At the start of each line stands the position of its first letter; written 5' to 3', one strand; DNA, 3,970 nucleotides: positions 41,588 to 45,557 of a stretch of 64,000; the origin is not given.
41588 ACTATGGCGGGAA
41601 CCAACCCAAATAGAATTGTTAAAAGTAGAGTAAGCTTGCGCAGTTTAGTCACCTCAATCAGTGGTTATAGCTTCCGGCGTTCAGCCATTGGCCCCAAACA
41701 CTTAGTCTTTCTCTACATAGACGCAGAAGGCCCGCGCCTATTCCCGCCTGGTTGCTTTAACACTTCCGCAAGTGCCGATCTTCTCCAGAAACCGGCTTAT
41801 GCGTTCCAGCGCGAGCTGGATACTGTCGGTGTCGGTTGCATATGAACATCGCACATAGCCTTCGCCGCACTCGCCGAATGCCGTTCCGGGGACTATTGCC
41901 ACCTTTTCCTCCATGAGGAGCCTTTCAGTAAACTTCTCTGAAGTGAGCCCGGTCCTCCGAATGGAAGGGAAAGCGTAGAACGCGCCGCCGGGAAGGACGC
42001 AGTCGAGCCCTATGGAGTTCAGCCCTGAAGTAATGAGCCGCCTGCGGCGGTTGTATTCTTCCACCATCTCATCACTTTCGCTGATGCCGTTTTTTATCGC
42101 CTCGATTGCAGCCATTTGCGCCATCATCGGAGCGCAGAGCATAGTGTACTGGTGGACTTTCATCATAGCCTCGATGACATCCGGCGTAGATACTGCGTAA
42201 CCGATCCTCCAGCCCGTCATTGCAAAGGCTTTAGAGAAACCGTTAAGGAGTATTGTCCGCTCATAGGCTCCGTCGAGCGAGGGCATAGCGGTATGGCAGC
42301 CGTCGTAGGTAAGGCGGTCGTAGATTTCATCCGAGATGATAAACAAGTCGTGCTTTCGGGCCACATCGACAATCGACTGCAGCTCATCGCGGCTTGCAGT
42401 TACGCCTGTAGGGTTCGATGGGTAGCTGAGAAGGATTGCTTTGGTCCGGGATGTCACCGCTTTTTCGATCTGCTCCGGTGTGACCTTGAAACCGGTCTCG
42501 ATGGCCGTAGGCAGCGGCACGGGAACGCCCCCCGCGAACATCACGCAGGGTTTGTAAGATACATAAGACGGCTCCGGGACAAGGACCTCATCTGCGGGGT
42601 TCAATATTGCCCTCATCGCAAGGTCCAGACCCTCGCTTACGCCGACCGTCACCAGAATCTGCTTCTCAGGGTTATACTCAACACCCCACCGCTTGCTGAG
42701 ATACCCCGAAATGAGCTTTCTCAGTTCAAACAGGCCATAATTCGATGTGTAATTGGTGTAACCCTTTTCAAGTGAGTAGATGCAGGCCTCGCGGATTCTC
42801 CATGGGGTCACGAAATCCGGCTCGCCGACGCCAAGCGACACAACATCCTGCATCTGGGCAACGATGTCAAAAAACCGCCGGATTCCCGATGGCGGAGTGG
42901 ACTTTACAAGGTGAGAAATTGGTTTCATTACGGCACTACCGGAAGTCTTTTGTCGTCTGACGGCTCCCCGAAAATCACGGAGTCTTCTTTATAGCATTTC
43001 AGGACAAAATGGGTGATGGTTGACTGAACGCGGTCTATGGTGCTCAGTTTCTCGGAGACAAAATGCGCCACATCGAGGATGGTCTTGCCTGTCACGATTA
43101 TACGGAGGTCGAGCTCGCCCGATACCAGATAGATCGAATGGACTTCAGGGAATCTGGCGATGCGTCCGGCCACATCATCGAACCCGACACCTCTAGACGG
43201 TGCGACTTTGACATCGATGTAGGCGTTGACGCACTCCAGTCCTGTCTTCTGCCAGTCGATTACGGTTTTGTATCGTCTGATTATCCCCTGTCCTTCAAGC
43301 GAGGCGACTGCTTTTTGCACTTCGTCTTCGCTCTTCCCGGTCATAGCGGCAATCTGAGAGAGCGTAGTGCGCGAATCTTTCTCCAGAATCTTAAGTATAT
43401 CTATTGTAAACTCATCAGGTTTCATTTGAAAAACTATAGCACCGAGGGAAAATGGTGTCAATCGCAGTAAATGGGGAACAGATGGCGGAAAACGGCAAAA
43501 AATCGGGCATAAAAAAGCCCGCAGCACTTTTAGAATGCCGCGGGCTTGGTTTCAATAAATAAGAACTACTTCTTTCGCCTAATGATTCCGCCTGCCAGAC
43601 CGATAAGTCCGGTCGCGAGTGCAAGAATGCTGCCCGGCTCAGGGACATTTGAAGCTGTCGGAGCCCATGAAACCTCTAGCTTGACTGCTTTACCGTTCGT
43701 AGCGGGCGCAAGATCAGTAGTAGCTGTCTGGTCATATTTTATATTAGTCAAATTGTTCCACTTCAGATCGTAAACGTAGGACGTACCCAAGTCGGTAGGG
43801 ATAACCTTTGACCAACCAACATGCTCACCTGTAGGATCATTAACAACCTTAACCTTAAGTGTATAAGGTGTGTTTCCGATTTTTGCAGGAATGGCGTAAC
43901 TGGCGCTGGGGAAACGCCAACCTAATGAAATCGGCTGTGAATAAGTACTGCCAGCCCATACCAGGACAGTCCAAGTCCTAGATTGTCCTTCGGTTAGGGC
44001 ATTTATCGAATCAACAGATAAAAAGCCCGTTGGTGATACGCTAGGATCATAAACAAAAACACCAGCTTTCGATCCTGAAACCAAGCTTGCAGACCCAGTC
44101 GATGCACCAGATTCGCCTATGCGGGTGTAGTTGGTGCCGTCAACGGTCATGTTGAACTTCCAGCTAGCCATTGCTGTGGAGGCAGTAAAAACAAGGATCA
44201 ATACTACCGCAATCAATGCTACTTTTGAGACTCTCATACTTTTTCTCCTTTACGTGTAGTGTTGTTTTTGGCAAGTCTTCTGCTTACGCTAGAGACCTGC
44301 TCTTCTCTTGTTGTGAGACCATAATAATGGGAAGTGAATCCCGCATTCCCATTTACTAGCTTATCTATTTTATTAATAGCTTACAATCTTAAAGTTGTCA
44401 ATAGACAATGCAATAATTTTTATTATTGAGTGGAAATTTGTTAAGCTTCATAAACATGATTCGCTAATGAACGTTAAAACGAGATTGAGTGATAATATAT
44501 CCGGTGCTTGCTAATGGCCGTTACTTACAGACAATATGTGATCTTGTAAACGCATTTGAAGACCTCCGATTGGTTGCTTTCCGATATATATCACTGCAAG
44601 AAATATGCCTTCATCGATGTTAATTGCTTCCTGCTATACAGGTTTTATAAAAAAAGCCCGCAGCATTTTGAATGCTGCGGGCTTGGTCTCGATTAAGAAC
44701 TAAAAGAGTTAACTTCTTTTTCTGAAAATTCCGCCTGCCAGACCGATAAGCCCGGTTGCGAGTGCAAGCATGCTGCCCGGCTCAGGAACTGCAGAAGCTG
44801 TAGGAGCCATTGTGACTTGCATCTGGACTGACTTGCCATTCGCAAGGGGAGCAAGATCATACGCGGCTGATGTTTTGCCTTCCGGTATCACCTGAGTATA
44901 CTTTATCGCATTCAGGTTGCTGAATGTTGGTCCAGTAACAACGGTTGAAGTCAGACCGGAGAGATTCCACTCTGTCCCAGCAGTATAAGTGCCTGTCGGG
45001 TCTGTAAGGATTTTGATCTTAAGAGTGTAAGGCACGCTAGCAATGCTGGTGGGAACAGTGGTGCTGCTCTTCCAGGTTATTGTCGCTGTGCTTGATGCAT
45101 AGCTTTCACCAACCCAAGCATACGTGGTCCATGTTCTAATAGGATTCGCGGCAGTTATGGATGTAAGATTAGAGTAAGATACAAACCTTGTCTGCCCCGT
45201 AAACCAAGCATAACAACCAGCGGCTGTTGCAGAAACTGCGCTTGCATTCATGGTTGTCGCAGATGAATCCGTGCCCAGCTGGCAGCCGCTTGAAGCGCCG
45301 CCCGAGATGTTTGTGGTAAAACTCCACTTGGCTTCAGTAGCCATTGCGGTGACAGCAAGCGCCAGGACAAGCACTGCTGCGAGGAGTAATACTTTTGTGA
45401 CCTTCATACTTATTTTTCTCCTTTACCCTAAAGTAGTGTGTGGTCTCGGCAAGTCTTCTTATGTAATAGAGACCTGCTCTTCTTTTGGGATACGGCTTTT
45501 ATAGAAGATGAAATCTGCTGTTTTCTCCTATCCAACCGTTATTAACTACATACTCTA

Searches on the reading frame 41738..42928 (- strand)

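Call 52: search_protein_families(library=pfam, proteins=[window:41738-42928:-])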
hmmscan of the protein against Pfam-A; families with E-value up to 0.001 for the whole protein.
window:41738-42928:- (396 aa): 3 families
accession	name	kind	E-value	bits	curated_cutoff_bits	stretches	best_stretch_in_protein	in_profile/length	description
PF00155.27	Aminotran_1_2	-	1.9e-71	241.6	19.7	1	28-377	2-361/361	Aminotransferase class I and II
PF01041.23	DegT_DnrJ_EryC1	-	2.2e-12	47.3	19.8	1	92-200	43-145/360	DegT/DnrJ/EryC1/StrS aminotransferase family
PF00266.25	Aminotran_5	-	8.7e-05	22.1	21.5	1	87-200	60-175/371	Aminotransferase class-V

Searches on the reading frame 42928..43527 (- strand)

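Call 52: search_protein_families(library=pfam, proteins=[window:42928-43527:-])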
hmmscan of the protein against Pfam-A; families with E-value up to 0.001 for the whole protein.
window:42928-43527:- (199 aa): 4 families
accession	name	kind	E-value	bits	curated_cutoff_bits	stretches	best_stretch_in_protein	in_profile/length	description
PF01037.27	AsnC_trans_reg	-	1.7e-14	53.9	25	1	104-177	1-72/73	Lrp/AsnC ligand binding domain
PF13412.12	HTH_24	-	5.9e-08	32.6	21.9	1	38-84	2-48/48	Winged helix-turn-helix DNA-binding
PF13404.12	HTH_AsnC-type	-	6.2e-06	26.4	27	1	38-78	2-42/42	AsnC-type helix-turn-helix domain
PF22482.2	AsnC_trans_reg_3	-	0.00025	21.6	24.4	1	117-185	25-92/95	PF0864 C-terminal dimeric alpha+beta barrel domain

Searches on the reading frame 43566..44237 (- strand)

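Call 52: search_protein_families(library=pfam, proteins=[window:43566-44237:-])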
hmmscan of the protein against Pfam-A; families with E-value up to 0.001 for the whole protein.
window:43566-44237:- (223 aa): 1 family
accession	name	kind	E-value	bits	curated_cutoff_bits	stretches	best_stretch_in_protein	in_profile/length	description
PF07589.16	PEP-CTERM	-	0.00024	21.5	20.7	1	198-220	2-23/24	PEP-CTERM motif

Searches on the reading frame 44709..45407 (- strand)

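Call 52: search_protein_families(library=pfam, proteins=[window:44709-45407:-])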
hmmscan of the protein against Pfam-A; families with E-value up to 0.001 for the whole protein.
window:44709-45407:- (232 aa): 1 family
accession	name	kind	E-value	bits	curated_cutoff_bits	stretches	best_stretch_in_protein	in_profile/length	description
PF07589.16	PEP-CTERM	-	5.4e-05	23.5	20.7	1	206-225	1-21/24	PEP-CTERM motif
